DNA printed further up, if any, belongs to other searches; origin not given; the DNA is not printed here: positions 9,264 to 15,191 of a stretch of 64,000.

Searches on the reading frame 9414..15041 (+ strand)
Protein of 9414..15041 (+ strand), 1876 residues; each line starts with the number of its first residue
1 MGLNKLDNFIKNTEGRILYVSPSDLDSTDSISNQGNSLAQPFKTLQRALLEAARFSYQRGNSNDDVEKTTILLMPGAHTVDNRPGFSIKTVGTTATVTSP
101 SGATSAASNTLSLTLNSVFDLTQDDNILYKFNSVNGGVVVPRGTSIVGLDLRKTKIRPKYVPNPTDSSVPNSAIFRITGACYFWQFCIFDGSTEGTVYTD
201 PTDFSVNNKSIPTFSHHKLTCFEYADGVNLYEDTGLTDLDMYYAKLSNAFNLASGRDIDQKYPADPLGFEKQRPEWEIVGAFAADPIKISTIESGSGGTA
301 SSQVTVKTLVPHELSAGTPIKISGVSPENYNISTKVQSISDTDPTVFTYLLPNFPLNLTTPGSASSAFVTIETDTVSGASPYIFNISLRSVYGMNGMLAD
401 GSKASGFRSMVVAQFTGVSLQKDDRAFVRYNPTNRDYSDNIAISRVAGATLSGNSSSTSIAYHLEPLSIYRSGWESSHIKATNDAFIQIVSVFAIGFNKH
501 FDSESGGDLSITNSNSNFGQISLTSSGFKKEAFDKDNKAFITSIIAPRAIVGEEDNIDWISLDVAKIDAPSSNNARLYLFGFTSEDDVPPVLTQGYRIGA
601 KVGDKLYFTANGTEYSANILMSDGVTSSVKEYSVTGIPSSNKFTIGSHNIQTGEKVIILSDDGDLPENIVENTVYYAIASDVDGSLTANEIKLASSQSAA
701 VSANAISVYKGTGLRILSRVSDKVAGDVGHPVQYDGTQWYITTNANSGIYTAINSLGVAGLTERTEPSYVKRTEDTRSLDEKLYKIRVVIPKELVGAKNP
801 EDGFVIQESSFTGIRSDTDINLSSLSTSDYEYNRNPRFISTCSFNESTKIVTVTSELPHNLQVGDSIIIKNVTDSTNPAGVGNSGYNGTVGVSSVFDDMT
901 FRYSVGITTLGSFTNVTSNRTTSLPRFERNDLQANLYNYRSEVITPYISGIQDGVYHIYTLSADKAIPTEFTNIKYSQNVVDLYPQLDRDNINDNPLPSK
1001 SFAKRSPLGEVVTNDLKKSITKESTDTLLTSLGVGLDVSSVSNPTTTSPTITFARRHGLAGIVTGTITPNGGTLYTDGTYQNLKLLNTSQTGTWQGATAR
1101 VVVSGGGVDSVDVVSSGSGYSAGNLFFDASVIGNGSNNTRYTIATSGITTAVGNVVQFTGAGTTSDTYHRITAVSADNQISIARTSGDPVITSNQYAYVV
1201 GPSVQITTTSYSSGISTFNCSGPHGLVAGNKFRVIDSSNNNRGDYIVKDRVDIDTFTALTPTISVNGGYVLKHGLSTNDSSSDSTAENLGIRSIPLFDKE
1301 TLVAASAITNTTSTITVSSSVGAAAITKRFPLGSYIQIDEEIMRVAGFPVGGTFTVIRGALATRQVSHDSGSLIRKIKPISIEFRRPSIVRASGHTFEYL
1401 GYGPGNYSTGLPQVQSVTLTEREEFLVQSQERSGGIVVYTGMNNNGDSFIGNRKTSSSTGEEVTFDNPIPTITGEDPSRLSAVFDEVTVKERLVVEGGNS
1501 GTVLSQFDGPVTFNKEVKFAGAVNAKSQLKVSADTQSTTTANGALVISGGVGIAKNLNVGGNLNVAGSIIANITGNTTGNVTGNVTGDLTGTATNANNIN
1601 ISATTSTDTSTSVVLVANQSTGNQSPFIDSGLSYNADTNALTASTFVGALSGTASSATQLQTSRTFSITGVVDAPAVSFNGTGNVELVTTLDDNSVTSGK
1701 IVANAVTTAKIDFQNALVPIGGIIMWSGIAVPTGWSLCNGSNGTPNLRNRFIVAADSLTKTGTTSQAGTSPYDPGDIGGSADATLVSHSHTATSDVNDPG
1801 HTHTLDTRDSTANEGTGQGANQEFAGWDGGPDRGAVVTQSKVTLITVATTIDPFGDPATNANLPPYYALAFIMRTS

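Call 8: search_protein_families(library=pfam, proteins=[window:9414-15041:+], max_evalue=0.01)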
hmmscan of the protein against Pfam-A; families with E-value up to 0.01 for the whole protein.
window:9414-15041:+ (1876 aa): 1 family
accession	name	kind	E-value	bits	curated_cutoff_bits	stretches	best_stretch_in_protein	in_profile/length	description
PF07484.17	Collar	-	0.0023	18.3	24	1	1721-1742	1-22/57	Phage Tail Collar Domain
